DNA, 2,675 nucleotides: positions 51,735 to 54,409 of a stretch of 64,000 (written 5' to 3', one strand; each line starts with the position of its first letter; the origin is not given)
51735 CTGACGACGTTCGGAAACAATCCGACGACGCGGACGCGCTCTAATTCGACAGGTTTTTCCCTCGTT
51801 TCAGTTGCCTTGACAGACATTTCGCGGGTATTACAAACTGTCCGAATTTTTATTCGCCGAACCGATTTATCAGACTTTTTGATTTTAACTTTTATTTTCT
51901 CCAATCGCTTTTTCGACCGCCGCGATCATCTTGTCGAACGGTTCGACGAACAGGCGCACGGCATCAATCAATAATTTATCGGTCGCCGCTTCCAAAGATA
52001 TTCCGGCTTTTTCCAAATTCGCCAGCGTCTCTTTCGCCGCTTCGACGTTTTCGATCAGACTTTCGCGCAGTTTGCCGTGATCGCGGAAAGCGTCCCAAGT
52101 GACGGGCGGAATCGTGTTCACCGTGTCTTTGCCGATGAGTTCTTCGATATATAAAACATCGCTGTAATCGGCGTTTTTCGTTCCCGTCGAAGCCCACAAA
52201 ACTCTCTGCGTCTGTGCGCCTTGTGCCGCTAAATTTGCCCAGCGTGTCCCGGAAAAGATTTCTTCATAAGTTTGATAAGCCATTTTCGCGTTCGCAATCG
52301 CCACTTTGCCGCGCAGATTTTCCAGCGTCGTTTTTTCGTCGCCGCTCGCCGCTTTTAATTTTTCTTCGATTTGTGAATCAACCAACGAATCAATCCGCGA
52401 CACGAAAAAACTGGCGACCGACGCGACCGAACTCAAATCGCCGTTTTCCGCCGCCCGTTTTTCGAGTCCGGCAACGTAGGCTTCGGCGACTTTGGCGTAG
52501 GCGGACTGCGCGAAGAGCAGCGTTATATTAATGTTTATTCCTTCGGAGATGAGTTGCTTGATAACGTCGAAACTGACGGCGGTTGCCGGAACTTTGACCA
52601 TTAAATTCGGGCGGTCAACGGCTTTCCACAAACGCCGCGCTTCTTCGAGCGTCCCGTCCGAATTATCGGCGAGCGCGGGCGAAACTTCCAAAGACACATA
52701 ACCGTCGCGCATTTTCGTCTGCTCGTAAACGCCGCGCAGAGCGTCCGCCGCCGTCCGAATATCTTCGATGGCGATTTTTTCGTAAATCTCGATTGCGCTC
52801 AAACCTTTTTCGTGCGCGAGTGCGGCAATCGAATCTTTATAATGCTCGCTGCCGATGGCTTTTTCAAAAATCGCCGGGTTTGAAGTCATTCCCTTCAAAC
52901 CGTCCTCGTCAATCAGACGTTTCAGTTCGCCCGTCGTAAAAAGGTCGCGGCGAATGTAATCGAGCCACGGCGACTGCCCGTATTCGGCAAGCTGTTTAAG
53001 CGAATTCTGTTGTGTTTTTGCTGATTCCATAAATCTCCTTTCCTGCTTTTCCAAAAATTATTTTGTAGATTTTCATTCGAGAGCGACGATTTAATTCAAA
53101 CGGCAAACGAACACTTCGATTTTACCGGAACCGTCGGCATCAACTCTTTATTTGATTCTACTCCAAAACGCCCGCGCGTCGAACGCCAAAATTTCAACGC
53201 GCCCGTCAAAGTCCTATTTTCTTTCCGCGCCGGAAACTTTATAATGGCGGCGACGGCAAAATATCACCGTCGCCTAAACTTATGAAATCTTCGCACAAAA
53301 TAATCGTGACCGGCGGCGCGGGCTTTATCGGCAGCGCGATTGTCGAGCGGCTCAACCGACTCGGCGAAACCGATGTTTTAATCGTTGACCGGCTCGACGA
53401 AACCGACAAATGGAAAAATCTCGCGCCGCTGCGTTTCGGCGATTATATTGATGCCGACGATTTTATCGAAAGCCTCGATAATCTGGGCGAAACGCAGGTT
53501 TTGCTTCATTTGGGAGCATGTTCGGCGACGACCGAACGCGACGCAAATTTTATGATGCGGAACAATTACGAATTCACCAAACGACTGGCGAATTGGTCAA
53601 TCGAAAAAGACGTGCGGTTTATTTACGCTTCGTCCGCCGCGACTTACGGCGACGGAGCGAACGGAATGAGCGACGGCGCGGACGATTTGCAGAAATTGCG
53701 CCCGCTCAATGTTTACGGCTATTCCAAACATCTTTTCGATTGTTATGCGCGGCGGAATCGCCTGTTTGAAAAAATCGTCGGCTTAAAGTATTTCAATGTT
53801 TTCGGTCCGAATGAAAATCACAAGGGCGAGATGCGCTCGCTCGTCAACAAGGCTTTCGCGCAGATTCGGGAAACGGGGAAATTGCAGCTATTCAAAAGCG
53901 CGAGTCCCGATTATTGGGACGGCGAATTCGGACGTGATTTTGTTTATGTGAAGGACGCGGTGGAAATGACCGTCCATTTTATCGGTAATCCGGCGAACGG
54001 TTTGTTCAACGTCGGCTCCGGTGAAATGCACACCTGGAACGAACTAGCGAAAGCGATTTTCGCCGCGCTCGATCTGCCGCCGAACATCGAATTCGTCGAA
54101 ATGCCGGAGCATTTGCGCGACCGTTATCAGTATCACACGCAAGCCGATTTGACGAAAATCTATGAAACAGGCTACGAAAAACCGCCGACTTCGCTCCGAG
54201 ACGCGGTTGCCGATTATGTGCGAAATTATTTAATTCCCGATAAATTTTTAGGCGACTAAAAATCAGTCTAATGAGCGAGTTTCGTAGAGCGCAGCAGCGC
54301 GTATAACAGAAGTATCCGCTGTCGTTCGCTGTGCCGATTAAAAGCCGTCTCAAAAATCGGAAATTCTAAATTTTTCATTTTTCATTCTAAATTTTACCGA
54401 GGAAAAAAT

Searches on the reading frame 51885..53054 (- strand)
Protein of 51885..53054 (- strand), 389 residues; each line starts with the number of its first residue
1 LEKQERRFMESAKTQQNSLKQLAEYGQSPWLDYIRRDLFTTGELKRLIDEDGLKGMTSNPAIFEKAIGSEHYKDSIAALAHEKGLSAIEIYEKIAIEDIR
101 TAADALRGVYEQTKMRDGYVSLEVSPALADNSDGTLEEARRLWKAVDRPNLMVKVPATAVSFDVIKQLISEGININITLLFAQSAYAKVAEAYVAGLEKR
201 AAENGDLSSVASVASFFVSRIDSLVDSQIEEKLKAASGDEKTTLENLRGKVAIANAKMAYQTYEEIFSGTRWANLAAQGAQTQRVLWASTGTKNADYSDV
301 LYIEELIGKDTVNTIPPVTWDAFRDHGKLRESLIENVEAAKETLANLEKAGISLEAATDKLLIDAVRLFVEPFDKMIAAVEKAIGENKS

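Call 66: search_protein_families(library=pfam, proteins=[window:51885-53054:-], max_evalue=0.0001)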
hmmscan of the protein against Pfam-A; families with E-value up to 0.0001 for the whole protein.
window:51885-53054:- (389 aa): 1 family
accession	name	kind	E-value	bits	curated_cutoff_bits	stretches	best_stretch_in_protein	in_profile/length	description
PF00923.25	TAL_FSA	-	1.1e-79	268.2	27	1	30-378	2-283/285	Transaldolase/Fructose-6-phosphate aldolase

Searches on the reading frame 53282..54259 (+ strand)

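Call 66: search_protein_families(library=pfam, proteins=[window:53282-54259:+], max_evalue=0.0001)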
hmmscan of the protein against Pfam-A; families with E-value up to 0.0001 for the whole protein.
window:53282-54259:+ (325 aa): 4 families
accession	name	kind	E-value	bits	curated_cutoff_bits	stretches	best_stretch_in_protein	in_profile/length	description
PF01370.27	Epimerase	-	1.9e-42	145.8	20.9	1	7-245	1-240/240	NAD dependent epimerase/dehydratase family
PF16363.11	GDP_Man_Dehyd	-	3.1e-19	70.1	27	1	8-269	1-272/332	GDP-mannose 4,6 dehydratase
PF01073.25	3Beta_HSD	-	1e-10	41.6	22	1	8-151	1-152/280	3-beta hydroxysteroid dehydrogenase/isomerase family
PF04321.23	RmlD_sub_bind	-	3.4e-09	36.6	27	1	6-156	2-136/287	RmlD substrate binding domain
